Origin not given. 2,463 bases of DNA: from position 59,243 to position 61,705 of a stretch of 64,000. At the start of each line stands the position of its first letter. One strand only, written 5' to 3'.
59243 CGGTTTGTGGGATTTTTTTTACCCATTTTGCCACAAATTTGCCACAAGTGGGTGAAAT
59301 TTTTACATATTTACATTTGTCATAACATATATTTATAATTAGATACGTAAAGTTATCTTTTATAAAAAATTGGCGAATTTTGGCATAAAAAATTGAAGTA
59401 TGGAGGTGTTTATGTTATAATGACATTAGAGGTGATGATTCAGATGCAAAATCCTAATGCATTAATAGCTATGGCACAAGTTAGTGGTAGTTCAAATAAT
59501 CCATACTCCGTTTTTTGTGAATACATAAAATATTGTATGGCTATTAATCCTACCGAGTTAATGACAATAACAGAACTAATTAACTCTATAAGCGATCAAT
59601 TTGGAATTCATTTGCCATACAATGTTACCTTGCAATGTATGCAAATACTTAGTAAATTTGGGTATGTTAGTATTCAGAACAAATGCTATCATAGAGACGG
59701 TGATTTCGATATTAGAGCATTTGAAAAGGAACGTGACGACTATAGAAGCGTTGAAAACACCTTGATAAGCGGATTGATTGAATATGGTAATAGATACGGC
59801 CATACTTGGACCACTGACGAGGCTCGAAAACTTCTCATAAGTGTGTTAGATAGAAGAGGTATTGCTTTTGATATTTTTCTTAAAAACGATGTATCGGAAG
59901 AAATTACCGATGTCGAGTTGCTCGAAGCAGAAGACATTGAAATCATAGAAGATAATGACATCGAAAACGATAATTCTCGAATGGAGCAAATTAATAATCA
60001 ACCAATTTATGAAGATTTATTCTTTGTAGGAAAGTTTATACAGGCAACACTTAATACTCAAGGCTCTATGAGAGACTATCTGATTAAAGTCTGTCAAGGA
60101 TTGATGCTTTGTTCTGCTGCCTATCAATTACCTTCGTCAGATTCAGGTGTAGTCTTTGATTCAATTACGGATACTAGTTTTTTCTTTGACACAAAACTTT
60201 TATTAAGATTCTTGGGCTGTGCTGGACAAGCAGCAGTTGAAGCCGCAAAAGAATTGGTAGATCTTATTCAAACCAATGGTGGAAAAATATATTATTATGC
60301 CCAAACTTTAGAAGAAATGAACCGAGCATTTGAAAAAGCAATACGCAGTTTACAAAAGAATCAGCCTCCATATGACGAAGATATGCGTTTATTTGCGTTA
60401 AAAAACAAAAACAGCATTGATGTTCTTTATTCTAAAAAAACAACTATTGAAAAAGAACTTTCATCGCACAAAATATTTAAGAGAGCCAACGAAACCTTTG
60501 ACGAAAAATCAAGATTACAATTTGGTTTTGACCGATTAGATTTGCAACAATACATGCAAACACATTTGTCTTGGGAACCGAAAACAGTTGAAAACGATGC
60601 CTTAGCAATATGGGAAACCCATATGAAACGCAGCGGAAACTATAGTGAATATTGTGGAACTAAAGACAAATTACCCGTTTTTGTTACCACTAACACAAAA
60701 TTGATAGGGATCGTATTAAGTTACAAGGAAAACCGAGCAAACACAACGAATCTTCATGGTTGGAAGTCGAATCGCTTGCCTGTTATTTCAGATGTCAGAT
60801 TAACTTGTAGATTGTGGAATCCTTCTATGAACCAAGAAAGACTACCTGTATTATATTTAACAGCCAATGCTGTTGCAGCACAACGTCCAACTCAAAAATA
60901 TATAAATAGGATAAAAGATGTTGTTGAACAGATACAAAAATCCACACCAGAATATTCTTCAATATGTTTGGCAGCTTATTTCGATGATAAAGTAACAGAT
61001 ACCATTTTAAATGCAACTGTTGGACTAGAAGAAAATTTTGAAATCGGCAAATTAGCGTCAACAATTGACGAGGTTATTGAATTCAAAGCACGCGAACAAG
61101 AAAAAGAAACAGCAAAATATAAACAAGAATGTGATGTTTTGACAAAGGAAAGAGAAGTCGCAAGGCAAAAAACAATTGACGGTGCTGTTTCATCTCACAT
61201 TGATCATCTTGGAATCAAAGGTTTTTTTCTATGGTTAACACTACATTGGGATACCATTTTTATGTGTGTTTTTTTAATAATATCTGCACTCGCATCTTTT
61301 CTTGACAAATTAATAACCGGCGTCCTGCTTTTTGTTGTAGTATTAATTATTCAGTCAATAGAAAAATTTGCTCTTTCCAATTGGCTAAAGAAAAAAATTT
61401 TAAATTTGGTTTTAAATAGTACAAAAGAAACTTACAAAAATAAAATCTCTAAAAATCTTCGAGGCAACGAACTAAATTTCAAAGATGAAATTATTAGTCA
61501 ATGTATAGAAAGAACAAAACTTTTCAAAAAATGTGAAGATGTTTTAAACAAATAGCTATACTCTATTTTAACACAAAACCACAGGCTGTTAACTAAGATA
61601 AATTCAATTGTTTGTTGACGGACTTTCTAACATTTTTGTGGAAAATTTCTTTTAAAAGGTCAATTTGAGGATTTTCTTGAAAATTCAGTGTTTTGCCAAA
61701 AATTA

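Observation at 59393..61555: Orphan ~700-aa PIN-like / two-TM protein in the AT-rich cargo slot next to an integrase: candidate single-gene defence or abortive-infection determinant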

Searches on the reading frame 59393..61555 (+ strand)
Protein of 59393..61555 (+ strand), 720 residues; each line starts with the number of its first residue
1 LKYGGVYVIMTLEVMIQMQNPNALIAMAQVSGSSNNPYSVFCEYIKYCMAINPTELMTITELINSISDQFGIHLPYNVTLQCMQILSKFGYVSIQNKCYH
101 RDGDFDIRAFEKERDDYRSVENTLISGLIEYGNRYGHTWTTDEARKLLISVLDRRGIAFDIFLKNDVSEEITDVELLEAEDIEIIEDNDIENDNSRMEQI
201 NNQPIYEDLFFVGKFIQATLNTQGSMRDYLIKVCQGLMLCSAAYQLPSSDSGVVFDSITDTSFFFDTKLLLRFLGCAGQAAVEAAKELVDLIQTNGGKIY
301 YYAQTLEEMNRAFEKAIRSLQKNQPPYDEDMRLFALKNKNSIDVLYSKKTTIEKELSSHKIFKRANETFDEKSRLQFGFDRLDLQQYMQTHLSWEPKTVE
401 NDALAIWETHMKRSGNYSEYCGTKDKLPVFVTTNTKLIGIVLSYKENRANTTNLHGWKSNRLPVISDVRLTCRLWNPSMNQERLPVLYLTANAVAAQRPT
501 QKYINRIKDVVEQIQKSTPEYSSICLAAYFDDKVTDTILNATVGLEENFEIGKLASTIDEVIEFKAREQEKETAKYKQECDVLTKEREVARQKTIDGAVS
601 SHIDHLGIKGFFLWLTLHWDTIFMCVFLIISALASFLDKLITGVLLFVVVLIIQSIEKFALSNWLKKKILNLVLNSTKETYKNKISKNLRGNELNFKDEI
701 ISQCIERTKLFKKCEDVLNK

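Call 3: search_protein_families(library=pfam, proteins=[window:59393-61555:+], max_evalue=1)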
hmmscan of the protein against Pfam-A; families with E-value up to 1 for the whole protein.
window:59393-61555:+ (720 aa): 0 families

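Call 4: search_protein_families(library=padloc, proteins=[window:59393-61555:+], max_evalue=1)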
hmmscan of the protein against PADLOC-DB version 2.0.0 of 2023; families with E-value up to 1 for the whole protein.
window:59393-61555:+ (720 aa): 0 families

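Call 5: search_protein_families(library=ncbifam, proteins=[window:59393-61555:+], max_evalue=1)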
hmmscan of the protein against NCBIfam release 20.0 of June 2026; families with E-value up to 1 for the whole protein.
window:59393-61555:+ (720 aa): 0 families

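Call 6: search_protein_families(library=phrogs, proteins=[window:59393-61555:+], max_evalue=1)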
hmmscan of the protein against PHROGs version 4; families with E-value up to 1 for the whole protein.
window:59393-61555:+ (720 aa): 1 family
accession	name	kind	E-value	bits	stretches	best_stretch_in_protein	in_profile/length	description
phrog_19771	-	unknown function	0.047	14.1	0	547-583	81-117/240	-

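Call 8: find_homologous_proteins(query=window:59420-61555:+)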
Query window:59420-61555:+ (711 aa): 295 proteins with E <= 0.001 among 8000 candidates; the best 120 are listed.
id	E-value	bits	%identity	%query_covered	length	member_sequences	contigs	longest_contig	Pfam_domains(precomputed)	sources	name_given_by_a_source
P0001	0.0e+0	1595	100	99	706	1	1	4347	-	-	-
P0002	0.0e+0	1589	100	99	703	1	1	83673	-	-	-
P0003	0.0e+0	1425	88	100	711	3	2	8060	-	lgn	-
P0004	2.4e-220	752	50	99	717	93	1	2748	-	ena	-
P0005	3.4e-218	745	47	100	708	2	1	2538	-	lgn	-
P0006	8.3e-217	740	48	99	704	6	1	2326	-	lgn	-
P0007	1.6e-216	739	47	100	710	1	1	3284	-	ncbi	-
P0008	4.1e-216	738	48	100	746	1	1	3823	-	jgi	jgi:hypothetical protein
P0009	1.1e-215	736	46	99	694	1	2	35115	-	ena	-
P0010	1.7e-215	736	49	99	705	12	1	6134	-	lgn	-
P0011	2.9e-215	735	47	100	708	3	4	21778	-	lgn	-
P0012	1.2e-214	733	47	99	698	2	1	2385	-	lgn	-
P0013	1.7e-213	729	47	100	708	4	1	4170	-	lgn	-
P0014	2.0e-213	729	46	99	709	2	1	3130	-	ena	-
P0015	2.8e-212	725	47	100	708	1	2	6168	-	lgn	-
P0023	7.7e-211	721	46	100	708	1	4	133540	-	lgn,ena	-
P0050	2.8e-208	712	46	99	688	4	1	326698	-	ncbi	-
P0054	3.6e-208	712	46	100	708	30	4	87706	-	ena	-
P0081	3.1e-206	705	46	98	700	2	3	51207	-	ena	-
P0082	3.2e-206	705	47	99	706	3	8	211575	-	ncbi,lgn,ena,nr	ncbi:MAG: hypothetical protein IKJ93_00015 [Clostridia bacterium]|nr:hypothetical protein [Clostridi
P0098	7.5e-206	704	46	98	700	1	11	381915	-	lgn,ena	-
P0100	8.7e-206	704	46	100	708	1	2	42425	-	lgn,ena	-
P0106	1.8e-205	703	45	100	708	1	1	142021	-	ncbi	-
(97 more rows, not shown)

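Call 12: search_solved_structures(query=A1, max_evalue=10)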
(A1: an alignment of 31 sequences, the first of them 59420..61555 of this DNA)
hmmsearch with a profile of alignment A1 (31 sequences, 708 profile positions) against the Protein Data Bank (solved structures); distinct sequences matched with E-value up to 10: 13.
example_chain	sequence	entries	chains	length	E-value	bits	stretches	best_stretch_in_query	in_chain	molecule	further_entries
9hae_A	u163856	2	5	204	0.085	14.5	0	284-317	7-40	Mite allergen Der f 7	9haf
3uv1_A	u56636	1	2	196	0.19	13.3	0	472-518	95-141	Der f 7 allergen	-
9l9o_A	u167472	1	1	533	0.21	13.2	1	541-642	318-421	Melatonin-related receptor,Soluble cytochrome b562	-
4qdn_A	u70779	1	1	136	1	10.9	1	104-156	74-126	Flagellar protein FlgJ [peptidoglycan hydrolase]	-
6blj_A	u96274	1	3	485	1.2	10.7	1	496-598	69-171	Serine-tRNA ligase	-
9l36_A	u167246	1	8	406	1.5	10.4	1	265-322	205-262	Amidohydrolase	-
8yag_A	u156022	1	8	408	1.5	10.3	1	265-323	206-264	Imidazolonepropionase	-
8yak_A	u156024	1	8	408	1.5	10.3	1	265-323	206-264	Imidazolonepropionase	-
9l2o_B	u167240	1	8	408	1.5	10.3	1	265-323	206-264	Imidazolonepropionase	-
8ihq_A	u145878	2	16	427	1.6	10.3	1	265-322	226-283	Amidohydrolase family protein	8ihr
8j85_A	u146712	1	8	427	1.6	10.3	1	265-322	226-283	Amidohydrolase family protein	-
8ihs_A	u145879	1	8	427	1.6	10.3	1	265-322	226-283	Amidohydrolase family protein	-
4hnc_A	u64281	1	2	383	2.8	9.5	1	37-84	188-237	Mandelate racemase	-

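Call 13: find_encoding_contigs(protein=P0098, flank=10000, max_places=4)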
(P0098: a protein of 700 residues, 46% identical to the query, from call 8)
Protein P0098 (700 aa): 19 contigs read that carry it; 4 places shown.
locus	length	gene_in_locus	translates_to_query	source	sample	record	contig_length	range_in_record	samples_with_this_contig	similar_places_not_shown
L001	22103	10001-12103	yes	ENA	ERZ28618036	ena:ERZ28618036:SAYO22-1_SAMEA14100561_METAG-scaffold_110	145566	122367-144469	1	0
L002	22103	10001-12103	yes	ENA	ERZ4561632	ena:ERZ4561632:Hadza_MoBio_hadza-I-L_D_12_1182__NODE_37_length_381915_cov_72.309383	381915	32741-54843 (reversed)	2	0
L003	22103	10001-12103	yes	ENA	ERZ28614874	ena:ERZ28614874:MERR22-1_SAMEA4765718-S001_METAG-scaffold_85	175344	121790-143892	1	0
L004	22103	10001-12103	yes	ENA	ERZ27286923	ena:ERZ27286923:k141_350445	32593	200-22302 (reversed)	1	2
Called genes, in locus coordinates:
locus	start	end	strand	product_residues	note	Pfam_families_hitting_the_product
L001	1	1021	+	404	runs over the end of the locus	PF02608:Bmp, PF13407:Peripla_BP_4 (faint)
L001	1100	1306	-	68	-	-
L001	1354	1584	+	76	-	PF13560:HTH_31, PF12844:HTH_19, PF13443:HTH_26 (weak), PF01381:HTH_3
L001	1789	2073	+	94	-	PF00166:Cpn10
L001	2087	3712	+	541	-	PF00118:Cpn60_TCP1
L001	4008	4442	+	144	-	-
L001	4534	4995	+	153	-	-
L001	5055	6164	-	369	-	PF03462:PCRF, PF00472:RF-1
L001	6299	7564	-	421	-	PF01595:CNNM, PF00571:CBS (weak), PF03471:CorC_HlyC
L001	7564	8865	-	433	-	PF01595:CNNM, PF00571:CBS (weak), PF03471:CorC_HlyC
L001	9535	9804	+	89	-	-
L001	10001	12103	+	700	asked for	-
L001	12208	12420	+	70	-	-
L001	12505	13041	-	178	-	PF12822:ECF_trnsprt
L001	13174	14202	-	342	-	-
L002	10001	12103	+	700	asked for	-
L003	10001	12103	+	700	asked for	-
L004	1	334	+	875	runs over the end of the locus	PF24957:DrmE_C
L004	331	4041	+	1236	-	PF00271:Helicase_C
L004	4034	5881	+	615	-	PF09369:MZB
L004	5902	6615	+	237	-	PF13391:HNH_2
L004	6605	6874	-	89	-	PF00196:GerE (weak), PF08281:Sigma70_r4_2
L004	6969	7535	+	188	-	-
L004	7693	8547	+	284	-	PF01381:HTH_3 (weak), PF13384:HTH_23 (faint), PF13151:DUF3990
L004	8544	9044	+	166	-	-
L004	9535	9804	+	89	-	-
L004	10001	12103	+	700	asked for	-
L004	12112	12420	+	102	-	-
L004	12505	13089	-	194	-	PF12822:ECF_trnsprt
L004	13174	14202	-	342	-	-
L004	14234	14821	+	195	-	PF00465:Fe-ADH, PF13685:Fe-ADH_2 (weak)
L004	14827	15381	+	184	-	PF00484:Pro_CA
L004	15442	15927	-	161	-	PF00383:dCMP_cyt_deam_1, PF14437:MafB19-deam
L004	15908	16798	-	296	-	PF02588:YitT_membrane, PF10035:DUF2179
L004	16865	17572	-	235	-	PF00072:Response_reg, PF00486:Trans_reg_C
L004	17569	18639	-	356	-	PF13493:DUF4118, PF00512:HisKA, PF02518:HATPase_c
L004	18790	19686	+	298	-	PF00781:DAGK_cat, PF19279:YegS_C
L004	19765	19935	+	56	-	-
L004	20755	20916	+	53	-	PF17295:DUF5348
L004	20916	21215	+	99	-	-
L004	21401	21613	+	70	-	PF01381:HTH_3, PF13443:HTH_26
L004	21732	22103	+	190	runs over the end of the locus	?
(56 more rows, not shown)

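Call 14: find_encoding_contigs(protein=P0050, flank=10000, max_places=3)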
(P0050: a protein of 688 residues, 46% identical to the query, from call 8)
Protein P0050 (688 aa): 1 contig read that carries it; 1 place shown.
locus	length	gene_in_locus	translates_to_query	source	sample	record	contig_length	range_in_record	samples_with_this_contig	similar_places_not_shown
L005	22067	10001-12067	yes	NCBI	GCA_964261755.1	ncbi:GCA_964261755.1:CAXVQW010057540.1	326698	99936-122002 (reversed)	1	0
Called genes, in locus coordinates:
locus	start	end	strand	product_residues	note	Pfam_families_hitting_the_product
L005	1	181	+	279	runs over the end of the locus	-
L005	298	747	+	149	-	-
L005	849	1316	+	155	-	-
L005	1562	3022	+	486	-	-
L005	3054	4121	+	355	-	-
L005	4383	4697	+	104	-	-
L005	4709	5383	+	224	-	PF00899:ThiF, PF03435:Sacchrp_dh_NADP (faint)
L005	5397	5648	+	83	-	PF24024:DUF7336 (weak)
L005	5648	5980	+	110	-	-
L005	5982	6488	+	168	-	-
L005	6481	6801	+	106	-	-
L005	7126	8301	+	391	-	PF00078:RVT_1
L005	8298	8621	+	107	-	-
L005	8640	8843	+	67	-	-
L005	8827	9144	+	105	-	-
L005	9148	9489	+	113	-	-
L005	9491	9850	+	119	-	-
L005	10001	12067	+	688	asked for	-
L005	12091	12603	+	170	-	PF08861:DUF1828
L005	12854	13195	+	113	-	-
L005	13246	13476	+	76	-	-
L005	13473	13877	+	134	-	PF01850:PIN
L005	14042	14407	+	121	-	-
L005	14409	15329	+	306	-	PF09414:RNA_ligase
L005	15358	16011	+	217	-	-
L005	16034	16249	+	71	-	-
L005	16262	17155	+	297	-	PF01145:Band_7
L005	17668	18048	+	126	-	-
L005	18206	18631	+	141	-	PF02452:PemK_toxin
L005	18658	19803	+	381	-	-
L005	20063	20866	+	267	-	-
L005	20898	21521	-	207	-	PF00665:rve, PF13610:DDE_Tnp_IS240, PF13683:rve_3, PF13333:rve_2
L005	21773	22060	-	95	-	PF01527:HTH_Tnp_1, PF13518:HTH_28 (weak)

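Call 15: find_encoding_contigs(protein=P0082, flank=10000, max_places=4)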
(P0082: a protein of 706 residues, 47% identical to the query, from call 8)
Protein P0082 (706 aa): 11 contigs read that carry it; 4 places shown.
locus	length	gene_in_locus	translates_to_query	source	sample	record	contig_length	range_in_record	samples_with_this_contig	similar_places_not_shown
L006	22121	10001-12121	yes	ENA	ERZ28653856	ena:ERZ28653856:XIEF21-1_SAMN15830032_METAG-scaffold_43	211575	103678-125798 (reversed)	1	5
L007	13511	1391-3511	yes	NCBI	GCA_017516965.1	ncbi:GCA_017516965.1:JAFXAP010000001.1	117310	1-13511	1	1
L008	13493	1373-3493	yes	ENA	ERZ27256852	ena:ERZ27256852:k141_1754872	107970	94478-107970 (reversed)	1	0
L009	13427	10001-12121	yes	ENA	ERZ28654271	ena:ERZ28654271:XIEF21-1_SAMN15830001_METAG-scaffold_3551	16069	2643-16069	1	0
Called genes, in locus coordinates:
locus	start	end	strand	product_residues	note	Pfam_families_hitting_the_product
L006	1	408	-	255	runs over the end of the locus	-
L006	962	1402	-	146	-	-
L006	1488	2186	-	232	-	PF14285:DUF4367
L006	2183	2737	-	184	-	PF07638:Sigma70_ECF (faint), PF08281:Sigma70_r4_2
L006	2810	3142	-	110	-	PF13560:HTH_31 (weak), PF12844:HTH_19, PF01381:HTH_3, PF13413:HTH_25 (weak)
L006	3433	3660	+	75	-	-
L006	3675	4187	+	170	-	PF08281:Sigma70_r4_2 (weak), PF04545:Sigma70_r4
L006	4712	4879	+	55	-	-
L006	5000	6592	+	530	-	PF00239:Resolvase, PF07508:Recombinase, PF13408:Zn_ribbon_recom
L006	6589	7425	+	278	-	PF07508:Recombinase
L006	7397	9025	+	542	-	PF00239:Resolvase, PF07508:Recombinase, PF13408:Zn_ribbon_recom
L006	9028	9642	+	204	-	PF00149:Metallophos (faint)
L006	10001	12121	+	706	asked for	-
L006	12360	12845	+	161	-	PF13274:SocA_Panacea (weak)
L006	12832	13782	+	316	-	-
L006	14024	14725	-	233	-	PF27840:ScmC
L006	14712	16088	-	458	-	PF09587:PGA_cap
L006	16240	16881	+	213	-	-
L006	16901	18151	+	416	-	PF06134:RhaA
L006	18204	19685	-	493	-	PF13350:Y_phosphatase3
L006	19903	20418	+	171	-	PF01025:GrpE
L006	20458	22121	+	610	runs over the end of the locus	PF00012:HSP70, PF06723:MreB_Mbl, PF00012:HSP70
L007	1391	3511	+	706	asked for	-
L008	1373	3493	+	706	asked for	-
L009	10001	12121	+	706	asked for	-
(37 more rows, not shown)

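Call 19: predict_structure(alignment_id=A1)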
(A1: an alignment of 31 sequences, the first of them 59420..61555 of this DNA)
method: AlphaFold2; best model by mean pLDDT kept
length: 711 residues; sequences in the alignment: 31
mean_pLDDT: 67.6   pTM: 0.39
mean pLDDT of the five models: 67.6, 67.4, 63.6, 63.5, 63.0
residues with pLDDT >= 90: 66; 70-90: 319; 50-70: 167; < 50: 159
segments of 3 or more residues with pLDDT < 50: 1-5, 145-147, 154-194, 233-247, 409-414, 440-509, 511-525
pLDDT, mean of each block of 10 residues (from residue 1): 46 85 68 89 83 87 74 80 78 84 88 91 83 85 57 42 31 29 32 54 78 82 76 42 41 83 82 67 76 93 93 86 83 92 94 89 65 82 82 87 62 55 64 58 40 38 33 29 30 42 47 40 51 57 54 59 69 75 81 77 76 66 57 58 64 70 83 83 82 84 80 66
secondary structure, 60 per line:
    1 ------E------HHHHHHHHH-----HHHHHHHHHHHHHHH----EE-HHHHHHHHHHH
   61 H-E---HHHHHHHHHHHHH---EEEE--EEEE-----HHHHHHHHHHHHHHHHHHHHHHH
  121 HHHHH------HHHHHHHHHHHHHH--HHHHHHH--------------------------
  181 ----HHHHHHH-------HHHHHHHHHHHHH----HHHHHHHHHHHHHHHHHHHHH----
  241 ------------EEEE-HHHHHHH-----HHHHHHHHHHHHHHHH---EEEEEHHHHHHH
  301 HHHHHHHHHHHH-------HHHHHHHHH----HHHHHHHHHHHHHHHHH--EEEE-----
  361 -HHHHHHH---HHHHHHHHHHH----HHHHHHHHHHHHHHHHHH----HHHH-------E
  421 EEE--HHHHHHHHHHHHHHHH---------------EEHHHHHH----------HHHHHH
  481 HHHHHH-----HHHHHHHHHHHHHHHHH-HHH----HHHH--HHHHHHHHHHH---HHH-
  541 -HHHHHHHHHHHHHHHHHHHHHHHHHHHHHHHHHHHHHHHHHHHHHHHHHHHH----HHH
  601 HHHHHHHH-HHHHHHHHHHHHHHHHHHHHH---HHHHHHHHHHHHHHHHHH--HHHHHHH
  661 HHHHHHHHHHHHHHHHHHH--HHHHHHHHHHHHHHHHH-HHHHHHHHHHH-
elements in order (helices of 4 or more, strands of 3 or more residues): H14-22 H28-42 H50-61 H67-79 E83-86 E89-92 H98-125 H132-145 H148-154 H185-191 H199-211 H216-236 E253-256 H258-264 H270-285 E289-293 H294-312 H320-328 H333-349 E352-355 H362-368 H372-382 H387-404 H409-412 E420-423 H426-441 H459-464 H475-486 H492-508 H517-520 H523-533 H542-593 H598-608 H610-630 H634-651 H654-679 H682-698 H700-710

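Call 22: fold_search(model_id=the predicted structure, library=pdb)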
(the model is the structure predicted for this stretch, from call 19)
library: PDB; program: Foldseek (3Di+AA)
matches with E <= 10: 444; with E <= 0.001: 0
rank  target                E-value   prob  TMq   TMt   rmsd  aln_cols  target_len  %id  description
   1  5thy_B                6.0e-02  0.35  0.11  0.17  19.1       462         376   10  Crystal structure of SeMet-Substituted CurJ carbon methyltransferase (released 2016-10-19)
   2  2fe1                  1.1e-01  0.99  0.14  0.55   6.3       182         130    9  Crystal Structure of PAE0151 from Pyrobaculum aerophilum (released 2005-12-27)
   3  4qvg_A                1.2e-01  0.54  0.10  0.18  17.8       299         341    9  Crystal structure of S-adenosylmethionine-dependent methyltransferase SibL in its apo form (released 2015-05-27)
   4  8har_A                1.4e-01  0.51  0.11  0.20  19.4       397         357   10  SAH-bound C-Methyltransferase Fur6 from Streptomyces sp. KO-3988 (released 2023-11-01)
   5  5thy_A                2.0e-01  0.18  0.11  0.17  19.6       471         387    9  Crystal structure of SeMet-Substituted CurJ carbon methyltransferase (released 2016-10-19)
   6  2g7u_C                2.1e-01  0.98  0.09  0.20   7.2       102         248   13  2.3 A structure of putative catechol degradative operon regulator from Rhodococcus sp. RHA1 (released 2006-04-04)
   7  2g7u_A                2.3e-01  0.98  0.09  0.19   6.5        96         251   14  2.3 A structure of putative catechol degradative operon regulator from Rhodococcus sp. RHA1 (released 2006-04-04)
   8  1w8i                  2.5e-01  0.96  0.12  0.44   5.7       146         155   11  The Structure of gene product af1683 from Archaeoglobus fulgidus. (released 2004-11-16)
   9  4qvg_B                2.5e-01  0.38  0.10  0.18  18.0       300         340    8  Crystal structure of S-adenosylmethionine-dependent methyltransferase SibL in its apo form (released 2015-05-27)
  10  8eju_A                2.6e-01  0.99  0.09  0.23   9.6       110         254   15  The crystal structure of Pseudomonas putida PcaR (released 2024-03-20)
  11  4qvg_C                2.9e-01  0.33  0.09  0.16  18.7       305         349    9  Crystal structure of S-adenosylmethionine-dependent methyltransferase SibL in its apo form (released 2015-05-27)
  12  2g7u_B                3.1e-01  0.98  0.07  0.19   9.0        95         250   15  2.3 A structure of putative catechol degradative operon regulator from Rhodococcus sp. RHA1 (released 2006-04-04)
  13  5tjj_A                3.6e-01  0.99  0.10  0.23   6.0       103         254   14  Crystal structure of IcIR transcriptional regulator from Alicyclobacillus acidocaldarius (released 2016-10-26)
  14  7obq_x                4.3e-01  0.12  0.11  0.17  23.7       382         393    9  SRP-SR at the distal site conformation (released 2021-07-21)
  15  7vwo_A                4.7e-01  0.90  0.13  0.51   7.1       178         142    9  TA complex from Mycobacterium tuberculosis (released 2022-11-16)
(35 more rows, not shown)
